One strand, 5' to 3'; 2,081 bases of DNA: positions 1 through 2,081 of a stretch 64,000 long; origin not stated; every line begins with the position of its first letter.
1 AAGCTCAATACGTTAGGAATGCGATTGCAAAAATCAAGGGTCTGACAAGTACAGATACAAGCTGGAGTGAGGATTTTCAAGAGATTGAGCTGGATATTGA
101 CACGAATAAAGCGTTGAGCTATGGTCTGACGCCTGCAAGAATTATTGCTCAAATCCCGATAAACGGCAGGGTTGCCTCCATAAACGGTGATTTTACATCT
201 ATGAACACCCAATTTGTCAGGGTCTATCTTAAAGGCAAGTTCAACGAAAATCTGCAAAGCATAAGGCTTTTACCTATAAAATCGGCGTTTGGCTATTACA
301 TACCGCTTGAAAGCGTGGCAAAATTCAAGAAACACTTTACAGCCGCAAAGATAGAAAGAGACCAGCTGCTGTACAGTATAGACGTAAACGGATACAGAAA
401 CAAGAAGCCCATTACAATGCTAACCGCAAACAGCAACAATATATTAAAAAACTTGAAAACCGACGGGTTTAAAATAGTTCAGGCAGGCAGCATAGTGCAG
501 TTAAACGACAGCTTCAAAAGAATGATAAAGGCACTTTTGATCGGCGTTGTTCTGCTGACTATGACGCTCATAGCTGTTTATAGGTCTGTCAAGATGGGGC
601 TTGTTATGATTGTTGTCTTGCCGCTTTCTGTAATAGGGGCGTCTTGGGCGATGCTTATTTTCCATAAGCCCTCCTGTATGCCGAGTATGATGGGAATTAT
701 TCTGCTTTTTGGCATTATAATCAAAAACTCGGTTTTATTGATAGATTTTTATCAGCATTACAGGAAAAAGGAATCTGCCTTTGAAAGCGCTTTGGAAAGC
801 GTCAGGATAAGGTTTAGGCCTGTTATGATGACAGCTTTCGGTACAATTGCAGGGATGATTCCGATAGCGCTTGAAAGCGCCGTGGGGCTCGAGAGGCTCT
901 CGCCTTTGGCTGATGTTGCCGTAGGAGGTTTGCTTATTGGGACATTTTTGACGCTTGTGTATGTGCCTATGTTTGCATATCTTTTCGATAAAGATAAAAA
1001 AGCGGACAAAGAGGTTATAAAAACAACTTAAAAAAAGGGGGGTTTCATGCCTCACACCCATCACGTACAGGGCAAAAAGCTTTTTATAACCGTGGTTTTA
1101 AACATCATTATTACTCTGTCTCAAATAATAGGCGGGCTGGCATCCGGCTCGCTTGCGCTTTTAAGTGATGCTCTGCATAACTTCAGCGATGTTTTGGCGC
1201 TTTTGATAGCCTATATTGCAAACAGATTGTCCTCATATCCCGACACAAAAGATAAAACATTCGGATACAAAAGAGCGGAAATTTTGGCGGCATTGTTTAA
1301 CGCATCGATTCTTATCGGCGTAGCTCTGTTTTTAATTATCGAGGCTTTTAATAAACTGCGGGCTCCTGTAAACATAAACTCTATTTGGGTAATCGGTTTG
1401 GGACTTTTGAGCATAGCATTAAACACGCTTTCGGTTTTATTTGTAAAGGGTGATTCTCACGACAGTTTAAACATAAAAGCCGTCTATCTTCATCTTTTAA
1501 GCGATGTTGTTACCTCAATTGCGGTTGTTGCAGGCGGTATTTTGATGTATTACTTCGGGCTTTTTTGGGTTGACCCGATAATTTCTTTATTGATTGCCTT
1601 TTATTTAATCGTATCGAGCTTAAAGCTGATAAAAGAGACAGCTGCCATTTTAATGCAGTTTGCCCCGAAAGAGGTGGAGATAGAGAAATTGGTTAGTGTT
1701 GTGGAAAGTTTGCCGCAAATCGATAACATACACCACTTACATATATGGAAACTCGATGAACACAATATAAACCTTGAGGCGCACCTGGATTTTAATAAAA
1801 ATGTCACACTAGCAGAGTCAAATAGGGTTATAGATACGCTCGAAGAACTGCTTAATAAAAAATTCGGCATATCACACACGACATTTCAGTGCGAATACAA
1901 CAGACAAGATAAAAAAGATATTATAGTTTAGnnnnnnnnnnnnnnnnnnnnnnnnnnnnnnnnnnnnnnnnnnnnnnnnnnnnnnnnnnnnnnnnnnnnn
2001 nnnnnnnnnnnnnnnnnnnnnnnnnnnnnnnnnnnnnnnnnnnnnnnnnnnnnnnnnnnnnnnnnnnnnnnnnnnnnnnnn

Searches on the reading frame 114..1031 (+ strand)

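Call 84: search_protein_families(library=pfam, proteins=[window:114-1031:+], max_evalue=0.0001)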
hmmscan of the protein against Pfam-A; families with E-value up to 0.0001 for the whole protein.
window:114-1031:+ (305 aa): 2 families
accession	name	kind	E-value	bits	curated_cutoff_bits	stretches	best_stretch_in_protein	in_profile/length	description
PF00873.25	ACR_tran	-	2.6e-47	161.6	28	1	24-291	749-1020/1021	AcrB/AcrD/AcrF family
PF03176.21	MMPL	-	3.7e-06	26.6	20.5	1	111-291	114-302/333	MMPL family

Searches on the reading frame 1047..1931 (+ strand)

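Call 84: search_protein_families(library=pfam, proteins=[window:1047-1931:+], max_evalue=0.0001)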
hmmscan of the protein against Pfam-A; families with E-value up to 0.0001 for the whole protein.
window:1047-1931:+ (294 aa): 2 families
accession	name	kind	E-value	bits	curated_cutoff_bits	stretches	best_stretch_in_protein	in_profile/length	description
PF01545.26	Cation_efflux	-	2.7e-48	164.8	26.6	1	12-203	1-198/198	Cation efflux family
PF16916.11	ZT_dimer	-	4.7e-14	52.6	26.7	1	207-283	1-76/78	Dimerisation domain of Zinc Transporter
